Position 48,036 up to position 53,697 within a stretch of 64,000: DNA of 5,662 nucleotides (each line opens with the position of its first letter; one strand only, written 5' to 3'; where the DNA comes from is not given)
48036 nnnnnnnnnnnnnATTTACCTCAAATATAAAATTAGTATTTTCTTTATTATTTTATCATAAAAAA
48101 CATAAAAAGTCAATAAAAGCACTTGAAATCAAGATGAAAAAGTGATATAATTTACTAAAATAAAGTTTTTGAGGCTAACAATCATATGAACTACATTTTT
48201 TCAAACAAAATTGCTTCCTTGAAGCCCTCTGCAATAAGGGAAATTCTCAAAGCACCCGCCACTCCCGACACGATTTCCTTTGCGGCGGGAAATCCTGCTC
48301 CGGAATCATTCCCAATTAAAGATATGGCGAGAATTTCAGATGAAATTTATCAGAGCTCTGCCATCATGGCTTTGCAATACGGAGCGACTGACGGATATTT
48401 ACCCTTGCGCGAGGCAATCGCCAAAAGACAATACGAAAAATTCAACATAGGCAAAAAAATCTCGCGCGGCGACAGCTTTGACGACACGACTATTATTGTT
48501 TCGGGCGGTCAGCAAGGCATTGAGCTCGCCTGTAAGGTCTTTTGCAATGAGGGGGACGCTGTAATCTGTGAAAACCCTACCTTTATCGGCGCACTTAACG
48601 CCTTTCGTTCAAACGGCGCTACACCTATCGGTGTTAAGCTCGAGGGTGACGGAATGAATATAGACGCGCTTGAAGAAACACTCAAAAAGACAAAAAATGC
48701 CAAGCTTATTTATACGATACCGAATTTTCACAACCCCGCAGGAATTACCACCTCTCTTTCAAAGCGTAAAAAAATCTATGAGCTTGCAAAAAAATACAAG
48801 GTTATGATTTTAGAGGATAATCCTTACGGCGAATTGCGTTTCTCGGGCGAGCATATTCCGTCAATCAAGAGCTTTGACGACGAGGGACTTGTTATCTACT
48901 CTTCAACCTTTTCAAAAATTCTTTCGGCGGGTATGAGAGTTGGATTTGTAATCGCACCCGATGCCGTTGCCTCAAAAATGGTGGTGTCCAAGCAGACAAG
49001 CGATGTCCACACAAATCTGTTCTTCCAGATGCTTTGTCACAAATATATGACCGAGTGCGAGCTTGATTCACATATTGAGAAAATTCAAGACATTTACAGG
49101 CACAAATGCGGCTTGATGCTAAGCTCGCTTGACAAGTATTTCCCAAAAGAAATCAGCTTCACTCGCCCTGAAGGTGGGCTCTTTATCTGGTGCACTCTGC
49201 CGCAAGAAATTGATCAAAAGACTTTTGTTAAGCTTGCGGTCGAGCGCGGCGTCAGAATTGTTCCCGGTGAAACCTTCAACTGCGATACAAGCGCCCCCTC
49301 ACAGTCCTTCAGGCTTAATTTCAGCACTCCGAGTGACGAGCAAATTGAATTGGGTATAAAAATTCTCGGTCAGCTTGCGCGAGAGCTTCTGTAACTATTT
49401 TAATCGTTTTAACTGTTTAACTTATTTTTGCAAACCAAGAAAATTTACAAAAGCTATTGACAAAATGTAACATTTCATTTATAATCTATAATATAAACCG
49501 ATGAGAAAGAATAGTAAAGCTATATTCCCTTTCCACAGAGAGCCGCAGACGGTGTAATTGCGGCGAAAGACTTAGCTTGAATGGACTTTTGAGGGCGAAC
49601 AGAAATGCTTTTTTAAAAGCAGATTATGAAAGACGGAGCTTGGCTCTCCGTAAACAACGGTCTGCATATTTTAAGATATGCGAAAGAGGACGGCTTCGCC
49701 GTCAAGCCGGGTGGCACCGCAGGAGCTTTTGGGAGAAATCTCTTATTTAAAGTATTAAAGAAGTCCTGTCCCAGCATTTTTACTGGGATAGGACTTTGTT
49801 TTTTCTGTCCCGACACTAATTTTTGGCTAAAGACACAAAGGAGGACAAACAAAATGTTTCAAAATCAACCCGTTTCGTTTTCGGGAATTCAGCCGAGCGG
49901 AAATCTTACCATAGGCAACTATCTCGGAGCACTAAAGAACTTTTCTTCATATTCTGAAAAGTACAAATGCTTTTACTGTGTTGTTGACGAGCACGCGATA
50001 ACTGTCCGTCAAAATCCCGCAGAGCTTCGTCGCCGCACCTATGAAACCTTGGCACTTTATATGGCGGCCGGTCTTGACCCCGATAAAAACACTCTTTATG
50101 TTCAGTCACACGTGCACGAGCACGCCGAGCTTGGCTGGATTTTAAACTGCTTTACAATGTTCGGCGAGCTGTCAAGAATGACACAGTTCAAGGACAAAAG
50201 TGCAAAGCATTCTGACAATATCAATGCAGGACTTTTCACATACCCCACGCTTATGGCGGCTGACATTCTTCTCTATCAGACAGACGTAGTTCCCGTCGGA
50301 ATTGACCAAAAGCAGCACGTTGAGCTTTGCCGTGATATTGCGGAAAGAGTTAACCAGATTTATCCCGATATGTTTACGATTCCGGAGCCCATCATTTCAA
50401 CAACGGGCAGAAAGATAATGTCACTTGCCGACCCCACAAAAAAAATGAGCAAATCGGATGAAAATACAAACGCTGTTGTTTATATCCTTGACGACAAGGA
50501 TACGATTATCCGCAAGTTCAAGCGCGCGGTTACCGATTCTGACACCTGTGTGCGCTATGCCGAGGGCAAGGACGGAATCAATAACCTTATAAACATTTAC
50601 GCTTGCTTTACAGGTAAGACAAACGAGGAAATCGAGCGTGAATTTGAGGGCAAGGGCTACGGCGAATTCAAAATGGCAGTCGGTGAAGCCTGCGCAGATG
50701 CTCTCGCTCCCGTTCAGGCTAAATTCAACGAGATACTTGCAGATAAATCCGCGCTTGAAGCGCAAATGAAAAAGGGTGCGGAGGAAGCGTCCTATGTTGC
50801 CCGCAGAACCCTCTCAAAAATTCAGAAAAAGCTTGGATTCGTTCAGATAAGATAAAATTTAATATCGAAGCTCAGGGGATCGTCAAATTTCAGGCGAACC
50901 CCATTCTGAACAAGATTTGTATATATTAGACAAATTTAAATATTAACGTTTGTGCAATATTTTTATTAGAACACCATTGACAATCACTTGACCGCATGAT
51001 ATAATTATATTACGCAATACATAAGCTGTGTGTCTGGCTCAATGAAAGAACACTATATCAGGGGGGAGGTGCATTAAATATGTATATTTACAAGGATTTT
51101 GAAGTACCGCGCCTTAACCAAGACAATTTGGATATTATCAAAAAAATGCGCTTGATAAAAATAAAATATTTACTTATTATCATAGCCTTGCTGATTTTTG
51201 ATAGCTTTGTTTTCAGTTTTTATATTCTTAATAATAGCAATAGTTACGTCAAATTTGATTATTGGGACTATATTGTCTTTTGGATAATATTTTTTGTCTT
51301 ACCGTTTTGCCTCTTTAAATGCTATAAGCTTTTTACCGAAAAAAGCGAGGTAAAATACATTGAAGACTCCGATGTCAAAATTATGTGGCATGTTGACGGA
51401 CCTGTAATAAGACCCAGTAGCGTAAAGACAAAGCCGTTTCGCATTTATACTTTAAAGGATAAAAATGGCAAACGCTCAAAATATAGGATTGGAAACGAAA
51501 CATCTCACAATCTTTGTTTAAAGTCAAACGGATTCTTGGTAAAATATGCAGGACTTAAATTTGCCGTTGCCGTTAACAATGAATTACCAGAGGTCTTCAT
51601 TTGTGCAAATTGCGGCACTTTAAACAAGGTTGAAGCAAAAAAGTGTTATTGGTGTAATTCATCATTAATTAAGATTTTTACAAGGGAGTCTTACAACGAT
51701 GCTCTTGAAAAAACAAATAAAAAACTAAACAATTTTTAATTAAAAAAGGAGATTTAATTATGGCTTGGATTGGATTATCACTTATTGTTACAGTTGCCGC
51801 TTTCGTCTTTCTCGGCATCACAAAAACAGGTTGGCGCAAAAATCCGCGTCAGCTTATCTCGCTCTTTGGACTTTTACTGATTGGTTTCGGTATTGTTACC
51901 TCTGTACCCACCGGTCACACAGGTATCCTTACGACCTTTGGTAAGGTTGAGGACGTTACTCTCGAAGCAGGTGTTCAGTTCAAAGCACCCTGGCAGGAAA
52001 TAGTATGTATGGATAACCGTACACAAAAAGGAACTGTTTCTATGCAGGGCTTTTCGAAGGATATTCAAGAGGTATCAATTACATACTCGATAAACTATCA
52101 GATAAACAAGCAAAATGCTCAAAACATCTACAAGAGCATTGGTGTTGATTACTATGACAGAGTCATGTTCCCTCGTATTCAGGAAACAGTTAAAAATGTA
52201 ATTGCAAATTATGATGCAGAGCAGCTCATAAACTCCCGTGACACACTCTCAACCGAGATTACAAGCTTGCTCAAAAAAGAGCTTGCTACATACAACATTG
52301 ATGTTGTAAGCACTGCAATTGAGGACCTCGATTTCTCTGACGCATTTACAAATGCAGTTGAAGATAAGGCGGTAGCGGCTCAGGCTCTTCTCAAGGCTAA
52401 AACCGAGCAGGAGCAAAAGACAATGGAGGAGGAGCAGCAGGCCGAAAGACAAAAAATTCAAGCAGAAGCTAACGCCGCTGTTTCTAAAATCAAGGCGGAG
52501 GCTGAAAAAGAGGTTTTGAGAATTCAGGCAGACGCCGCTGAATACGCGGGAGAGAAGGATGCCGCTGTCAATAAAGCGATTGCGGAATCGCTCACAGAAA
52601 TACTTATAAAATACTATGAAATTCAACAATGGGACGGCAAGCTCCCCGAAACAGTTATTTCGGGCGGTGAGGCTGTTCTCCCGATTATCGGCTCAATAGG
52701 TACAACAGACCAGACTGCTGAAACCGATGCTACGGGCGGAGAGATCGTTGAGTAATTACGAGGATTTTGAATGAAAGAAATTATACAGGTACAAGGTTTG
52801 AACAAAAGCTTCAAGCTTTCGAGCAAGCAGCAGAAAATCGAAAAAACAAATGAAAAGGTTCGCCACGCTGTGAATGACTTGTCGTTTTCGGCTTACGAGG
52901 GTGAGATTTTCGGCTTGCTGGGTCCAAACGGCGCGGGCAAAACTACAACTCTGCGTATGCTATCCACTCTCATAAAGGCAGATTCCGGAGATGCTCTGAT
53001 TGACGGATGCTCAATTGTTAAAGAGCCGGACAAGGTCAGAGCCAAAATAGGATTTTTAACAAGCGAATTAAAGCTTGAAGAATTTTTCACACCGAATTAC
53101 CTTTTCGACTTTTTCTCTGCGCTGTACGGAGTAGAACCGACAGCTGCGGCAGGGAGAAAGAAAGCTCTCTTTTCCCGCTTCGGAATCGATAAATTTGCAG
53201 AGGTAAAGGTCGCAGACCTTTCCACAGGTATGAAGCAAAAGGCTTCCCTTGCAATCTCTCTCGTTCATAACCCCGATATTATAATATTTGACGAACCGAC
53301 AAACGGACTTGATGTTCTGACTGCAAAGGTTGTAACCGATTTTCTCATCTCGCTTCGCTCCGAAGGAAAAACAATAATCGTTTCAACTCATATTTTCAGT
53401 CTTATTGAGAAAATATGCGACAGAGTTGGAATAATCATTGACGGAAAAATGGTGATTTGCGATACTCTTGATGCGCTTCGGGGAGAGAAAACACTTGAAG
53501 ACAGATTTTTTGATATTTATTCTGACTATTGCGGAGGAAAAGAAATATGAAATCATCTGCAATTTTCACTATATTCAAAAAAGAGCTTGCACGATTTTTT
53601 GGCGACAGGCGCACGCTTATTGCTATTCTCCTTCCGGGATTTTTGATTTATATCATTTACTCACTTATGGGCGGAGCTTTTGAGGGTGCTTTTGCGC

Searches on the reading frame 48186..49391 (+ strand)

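Call 79: search_protein_families(library=pfam, proteins=[window:48186-49391:+], max_evalue=0.00001)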
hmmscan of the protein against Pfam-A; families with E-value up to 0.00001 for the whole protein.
window:48186-49391:+ (402 aa): 2 families
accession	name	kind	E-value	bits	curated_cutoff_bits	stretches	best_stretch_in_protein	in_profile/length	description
PF00155.27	Aminotran_1_2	-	2e-36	126.4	19.7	1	30-391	4-358/361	Aminotransferase class I and II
PF12897.13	Asp_aminotransf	-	1.2e-12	47.8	27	1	125-392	126-403/421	Aspartate amino-transferase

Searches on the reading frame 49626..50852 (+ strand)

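Call 80: search_protein_families(library=pfam, proteins=[window:49626-50852:+], max_evalue=0.01)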
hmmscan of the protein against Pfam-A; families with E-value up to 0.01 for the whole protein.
window:49626-50852:+ (409 aa): 1 family
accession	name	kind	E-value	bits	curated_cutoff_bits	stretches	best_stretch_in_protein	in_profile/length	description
PF00579.31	tRNA-synt_1b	-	3.5e-76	256.8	21.1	1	83-360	7-291/292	tRNA synthetases class I (W and Y)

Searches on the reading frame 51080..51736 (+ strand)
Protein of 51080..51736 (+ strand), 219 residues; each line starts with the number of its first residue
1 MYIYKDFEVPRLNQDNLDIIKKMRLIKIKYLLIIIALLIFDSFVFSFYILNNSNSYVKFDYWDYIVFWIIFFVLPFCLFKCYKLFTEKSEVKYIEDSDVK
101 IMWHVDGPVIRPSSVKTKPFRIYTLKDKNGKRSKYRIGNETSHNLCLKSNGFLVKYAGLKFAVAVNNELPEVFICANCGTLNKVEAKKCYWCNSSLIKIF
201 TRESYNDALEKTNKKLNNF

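Call 80: search_protein_families(library=pfam, proteins=[window:51080-51736:+], max_evalue=0.01)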
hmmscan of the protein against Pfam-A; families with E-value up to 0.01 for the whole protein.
window:51080-51736:+ (219 aa): 1 family
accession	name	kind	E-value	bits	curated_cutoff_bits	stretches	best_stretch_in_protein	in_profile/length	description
PF12773.13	DZR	-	0.0069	17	27.3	0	175-196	1-22/45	Double zinc ribbon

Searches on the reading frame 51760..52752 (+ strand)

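Call 80: search_protein_families(library=pfam, proteins=[window:51760-52752:+], max_evalue=0.01)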
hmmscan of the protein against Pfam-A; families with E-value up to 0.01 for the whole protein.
window:51760-52752:+ (331 aa): 1 family
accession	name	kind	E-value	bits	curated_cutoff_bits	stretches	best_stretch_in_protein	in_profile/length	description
PF01145.31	Band_7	-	7.6e-30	104.7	23.6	1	48-220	2-170/176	SPFH domain / Band 7 family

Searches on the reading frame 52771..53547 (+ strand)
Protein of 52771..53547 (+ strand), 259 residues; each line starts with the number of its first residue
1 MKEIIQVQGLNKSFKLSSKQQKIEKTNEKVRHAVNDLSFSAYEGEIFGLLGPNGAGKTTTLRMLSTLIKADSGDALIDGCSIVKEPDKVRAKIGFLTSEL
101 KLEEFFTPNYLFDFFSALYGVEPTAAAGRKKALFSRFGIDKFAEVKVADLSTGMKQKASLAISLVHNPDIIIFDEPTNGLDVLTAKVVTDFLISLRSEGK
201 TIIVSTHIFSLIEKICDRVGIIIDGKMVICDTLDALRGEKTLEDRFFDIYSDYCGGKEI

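Call 80: search_protein_families(library=pfam, proteins=[window:52771-53547:+], max_evalue=0.01)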
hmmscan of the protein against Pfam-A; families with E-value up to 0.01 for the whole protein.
window:52771-53547:+ (259 aa): 3 families
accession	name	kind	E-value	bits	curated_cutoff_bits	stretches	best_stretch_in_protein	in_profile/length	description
PF00005.33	ABC_tran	-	1.6e-27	97.2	25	1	34-178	1-137/137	ABC transporter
PF13304.12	AAA_21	-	3.7e-13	50.6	27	2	144-208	232-299/304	AAA domain, putative AbiEii toxin, Type IV TA system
PF13175.12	AAA_15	-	0.0011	19.1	32.1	0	49-71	28-50/374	AAA ATPase domain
